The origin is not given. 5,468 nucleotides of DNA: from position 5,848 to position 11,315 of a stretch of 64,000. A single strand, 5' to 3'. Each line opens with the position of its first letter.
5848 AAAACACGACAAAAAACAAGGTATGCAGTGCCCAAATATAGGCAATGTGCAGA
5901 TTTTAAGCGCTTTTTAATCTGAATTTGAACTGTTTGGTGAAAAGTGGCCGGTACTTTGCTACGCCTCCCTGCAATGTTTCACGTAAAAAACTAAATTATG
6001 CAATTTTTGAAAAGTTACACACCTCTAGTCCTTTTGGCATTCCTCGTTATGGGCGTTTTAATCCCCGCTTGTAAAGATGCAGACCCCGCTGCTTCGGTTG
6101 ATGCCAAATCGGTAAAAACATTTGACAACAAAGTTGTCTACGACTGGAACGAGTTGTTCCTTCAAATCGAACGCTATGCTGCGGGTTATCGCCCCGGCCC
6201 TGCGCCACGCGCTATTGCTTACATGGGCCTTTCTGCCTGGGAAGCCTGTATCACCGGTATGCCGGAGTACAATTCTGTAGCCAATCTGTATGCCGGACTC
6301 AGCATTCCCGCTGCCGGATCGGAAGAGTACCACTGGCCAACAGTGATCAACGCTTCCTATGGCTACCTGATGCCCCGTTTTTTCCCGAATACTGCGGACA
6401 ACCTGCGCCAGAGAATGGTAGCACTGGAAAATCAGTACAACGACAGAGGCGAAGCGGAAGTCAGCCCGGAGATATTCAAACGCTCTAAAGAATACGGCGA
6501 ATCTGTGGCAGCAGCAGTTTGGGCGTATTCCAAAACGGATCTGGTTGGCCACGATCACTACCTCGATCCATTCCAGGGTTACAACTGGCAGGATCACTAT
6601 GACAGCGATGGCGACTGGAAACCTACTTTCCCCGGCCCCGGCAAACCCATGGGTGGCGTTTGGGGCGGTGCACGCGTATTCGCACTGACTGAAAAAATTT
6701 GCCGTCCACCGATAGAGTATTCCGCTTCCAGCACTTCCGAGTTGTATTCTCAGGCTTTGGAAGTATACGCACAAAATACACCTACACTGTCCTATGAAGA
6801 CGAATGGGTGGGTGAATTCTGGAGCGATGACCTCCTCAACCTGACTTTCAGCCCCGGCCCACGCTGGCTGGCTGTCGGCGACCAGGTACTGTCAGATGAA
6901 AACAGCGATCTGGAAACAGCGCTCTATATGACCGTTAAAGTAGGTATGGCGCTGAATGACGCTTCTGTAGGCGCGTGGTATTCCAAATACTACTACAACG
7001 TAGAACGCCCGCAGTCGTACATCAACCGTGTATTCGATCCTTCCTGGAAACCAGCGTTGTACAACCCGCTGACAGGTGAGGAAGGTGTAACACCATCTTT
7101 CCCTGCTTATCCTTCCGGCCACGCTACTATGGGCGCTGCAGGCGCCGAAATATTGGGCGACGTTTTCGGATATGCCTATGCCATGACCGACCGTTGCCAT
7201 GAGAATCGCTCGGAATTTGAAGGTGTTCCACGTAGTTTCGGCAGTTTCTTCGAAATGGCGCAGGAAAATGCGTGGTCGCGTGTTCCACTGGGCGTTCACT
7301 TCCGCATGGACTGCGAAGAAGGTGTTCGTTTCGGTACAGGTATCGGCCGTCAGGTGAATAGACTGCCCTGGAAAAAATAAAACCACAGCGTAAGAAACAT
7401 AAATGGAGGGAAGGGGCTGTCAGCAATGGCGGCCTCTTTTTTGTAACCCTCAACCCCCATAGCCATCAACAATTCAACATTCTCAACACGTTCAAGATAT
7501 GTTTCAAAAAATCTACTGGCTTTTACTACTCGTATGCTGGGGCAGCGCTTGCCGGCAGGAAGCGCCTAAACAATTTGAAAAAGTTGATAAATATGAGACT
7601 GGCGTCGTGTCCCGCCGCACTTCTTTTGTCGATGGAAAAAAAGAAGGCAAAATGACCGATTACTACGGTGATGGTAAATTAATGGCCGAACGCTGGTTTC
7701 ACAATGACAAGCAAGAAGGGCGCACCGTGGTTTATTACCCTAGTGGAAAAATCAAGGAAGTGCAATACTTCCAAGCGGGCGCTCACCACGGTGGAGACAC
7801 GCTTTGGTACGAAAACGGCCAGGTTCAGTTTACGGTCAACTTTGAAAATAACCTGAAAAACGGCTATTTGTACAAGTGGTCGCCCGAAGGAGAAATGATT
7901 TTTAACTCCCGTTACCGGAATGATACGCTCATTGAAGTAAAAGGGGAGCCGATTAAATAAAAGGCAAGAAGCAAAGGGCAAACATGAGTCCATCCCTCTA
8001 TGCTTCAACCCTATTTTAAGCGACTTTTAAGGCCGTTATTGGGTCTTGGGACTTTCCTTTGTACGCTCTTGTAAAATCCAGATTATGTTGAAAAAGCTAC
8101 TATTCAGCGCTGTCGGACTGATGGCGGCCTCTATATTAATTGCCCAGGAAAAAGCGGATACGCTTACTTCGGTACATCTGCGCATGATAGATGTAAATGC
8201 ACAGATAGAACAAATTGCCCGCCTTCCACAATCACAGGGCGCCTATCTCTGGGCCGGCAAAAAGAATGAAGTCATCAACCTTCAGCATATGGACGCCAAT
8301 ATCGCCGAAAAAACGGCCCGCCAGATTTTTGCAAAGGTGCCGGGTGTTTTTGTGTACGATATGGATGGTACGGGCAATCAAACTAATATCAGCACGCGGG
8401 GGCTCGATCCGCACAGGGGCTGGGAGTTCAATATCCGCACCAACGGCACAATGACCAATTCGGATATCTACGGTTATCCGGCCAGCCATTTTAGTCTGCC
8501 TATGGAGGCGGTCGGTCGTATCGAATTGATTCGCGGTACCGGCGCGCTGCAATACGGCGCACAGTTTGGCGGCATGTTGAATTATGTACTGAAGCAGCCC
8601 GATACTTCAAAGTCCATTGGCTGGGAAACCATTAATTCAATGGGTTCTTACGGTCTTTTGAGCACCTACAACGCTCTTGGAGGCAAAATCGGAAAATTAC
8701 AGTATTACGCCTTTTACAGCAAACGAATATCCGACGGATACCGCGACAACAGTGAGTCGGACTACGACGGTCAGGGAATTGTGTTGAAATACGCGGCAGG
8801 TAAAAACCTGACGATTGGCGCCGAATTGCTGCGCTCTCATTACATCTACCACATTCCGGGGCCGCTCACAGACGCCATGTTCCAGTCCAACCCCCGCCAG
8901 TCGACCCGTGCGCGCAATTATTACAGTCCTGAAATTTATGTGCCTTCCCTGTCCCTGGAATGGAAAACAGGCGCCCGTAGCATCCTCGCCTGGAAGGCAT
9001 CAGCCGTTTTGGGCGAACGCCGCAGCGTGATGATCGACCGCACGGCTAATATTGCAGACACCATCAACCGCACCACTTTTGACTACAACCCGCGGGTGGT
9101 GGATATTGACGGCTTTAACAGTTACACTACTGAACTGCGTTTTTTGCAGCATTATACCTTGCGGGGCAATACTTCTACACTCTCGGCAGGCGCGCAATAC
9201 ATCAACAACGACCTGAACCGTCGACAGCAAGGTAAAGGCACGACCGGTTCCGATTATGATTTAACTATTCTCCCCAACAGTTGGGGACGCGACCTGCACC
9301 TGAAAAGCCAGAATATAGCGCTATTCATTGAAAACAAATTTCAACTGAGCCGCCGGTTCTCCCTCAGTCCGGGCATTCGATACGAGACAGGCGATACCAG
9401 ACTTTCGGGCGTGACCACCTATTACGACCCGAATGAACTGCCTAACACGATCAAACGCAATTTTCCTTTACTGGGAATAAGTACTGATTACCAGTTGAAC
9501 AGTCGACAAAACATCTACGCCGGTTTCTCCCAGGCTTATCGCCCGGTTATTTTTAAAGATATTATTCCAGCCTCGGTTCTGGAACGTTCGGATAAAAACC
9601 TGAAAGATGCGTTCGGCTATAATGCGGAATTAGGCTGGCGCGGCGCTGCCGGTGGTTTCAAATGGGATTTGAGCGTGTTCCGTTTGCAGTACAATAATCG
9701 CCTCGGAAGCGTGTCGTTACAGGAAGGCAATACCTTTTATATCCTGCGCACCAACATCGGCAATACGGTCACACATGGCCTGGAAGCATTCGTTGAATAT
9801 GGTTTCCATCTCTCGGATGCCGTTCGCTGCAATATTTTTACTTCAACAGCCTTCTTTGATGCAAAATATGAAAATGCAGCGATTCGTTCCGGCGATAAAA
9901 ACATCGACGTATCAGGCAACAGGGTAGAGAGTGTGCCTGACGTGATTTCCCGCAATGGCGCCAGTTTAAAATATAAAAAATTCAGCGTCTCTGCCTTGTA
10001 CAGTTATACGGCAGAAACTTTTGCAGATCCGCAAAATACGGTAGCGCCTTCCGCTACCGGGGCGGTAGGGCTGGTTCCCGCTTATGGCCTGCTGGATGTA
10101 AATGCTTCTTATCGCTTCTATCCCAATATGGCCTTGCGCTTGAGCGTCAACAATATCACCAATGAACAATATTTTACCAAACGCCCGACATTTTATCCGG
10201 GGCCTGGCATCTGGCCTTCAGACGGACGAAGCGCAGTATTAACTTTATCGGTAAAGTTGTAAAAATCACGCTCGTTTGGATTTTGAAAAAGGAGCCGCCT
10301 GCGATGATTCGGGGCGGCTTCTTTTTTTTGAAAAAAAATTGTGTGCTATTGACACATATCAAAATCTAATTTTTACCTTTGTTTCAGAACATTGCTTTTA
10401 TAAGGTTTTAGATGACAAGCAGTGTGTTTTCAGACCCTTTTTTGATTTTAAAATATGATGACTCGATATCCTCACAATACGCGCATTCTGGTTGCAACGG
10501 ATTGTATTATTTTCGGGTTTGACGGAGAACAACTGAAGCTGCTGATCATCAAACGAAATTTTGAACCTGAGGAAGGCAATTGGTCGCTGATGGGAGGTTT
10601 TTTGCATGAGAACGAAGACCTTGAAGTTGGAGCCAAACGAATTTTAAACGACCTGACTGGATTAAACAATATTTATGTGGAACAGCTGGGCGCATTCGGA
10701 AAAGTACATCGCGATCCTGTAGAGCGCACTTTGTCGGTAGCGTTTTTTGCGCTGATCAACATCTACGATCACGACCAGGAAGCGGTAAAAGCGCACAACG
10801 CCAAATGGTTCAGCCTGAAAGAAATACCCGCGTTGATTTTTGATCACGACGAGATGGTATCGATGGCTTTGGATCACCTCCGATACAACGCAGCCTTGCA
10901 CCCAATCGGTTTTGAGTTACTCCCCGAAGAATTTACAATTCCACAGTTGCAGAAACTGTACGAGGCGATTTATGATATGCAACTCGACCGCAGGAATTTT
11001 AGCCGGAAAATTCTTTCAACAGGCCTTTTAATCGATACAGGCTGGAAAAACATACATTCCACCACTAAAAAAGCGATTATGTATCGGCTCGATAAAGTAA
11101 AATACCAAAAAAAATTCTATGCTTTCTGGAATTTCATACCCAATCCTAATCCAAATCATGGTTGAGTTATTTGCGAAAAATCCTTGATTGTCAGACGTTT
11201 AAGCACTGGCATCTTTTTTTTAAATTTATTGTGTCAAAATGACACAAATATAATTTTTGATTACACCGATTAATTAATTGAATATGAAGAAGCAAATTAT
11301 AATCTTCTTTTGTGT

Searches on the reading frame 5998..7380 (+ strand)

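Call 46: search_protein_families(library=pfam, proteins=[window:5998-7380:+], max_evalue=0.00001)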
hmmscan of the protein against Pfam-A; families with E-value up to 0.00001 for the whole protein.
window:5998-7380:+ (460 aa): 1 family
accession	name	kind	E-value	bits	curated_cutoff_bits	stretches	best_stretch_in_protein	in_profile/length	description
PF01569.27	PAP2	-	3.7e-09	36.9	27.2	1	314-458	6-126/130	PAP2 superfamily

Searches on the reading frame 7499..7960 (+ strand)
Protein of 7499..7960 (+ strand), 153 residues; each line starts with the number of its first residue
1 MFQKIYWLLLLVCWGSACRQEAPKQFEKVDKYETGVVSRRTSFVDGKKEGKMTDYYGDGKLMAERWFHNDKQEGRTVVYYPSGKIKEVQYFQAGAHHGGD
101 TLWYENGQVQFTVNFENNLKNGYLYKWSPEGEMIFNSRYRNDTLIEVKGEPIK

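Call 46: search_protein_families(library=pfam, proteins=[window:7499-7960:+], max_evalue=0.00001)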
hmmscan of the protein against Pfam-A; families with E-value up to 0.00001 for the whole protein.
window:7499-7960:+ (153 aa): 1 family
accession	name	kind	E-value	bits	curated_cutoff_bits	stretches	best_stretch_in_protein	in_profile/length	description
PF07661.19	MORN_2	-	3.1e-10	39.5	29.6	0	72-92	1-21/22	MORN repeat variant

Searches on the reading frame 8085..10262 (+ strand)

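Call 35: search_protein_families(library=ncbifam, proteins=[window:8085-10262:+], max_evalue=0.00001)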
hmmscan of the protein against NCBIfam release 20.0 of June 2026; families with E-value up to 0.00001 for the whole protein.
window:8085-10262:+ (725 aa): 16 families
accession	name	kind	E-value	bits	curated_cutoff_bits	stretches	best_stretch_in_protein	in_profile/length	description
TIGR01783.1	TonB-siderophor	subfamily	7.5e-43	147.1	223.5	1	62-724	7-648/649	TonB-dependent siderophore receptor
NF041676.1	FecA_OM_dicitr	equivalog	5.2e-33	114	1100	1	62-699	137-748/773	TonB-dependent Fe(3+) dicitrate receptor FecA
TIGR01786.1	TonB-hemlactrns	subfamily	2.7e-22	78.9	323.75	1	61-723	25-717/719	TonB-dependent hemoglobin/transferrin/lactoferrin family receptor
NF041535.1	TonB_rec_PqqU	equivalog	4.9e-14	51.6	1200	1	138-696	98-643/676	TonB-dependent receptor PqqU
TIGR01779.1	TonB-B12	equivalog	5.8e-13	48.2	599.7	1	505-700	428-597/614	TonB-dependent vitamin B12 receptor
NF010051.0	PRK13528.1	subfamily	6.3e-12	44.5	583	1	364-699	378-705/727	FepA family TonB-dependent siderophore receptor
NF010048.1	PRK13524.1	subfamily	1.9e-11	43.2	493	1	364-697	389-712/744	FepA family TonB-dependent siderophore receptor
TIGR01782.1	TonB-Xanth-Caul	subfamily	1.1e-09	37.2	310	1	631-724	779-867/868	TonB-dependent receptor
NF049944.1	TonB_dep_PUIUD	equivalog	1.4e-09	36.9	850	1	62-229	62-232/686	TonB-dependent receptor, PUIUD motif-type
NF049947.1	TonB_dep_PCPU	exception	3.7e-09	35.3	800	0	35-225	30-222/685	TonB-dependent receptor, PCPU motif-type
NF049945.1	TonB_dep_FCYXU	equivalog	4.1e-09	35.6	825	1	98-228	94-227/697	TonB-dependent receptor, FCYXU motif-type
NF049946.1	TonB_dep_CU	exception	1.3e-08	33.7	700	1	95-230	96-230/683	TonB-dependent receptor, CU motif-type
NF010010.0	PRK13483.1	equivalog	6.1e-08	31.1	927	0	79-171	71-164/660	ligand-gated channel protein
NF010038.0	PRK13513.1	equivalog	3.4e-07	29.2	942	0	82-171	76-166/659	ligand-gated channel protein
NF053590.1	TonB_dep_TOL0244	equivalog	3.9e-06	25.8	645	0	513-696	419-580/604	TOL_0244 family TonB-dependent receptor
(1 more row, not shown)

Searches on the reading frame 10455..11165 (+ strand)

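Call 35: search_protein_families(library=ncbifam, proteins=[window:10455-11165:+], max_evalue=0.00001)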
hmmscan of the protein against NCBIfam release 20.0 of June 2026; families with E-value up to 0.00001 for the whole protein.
window:10455-11165:+ (236 aa): 1 family
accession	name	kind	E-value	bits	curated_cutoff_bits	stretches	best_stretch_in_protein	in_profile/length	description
NF050029.2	TransRepNtr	equivalog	1.3e-37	129.5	400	1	12-221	21-234/245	ADPR responsive transcriptional repressor NtrR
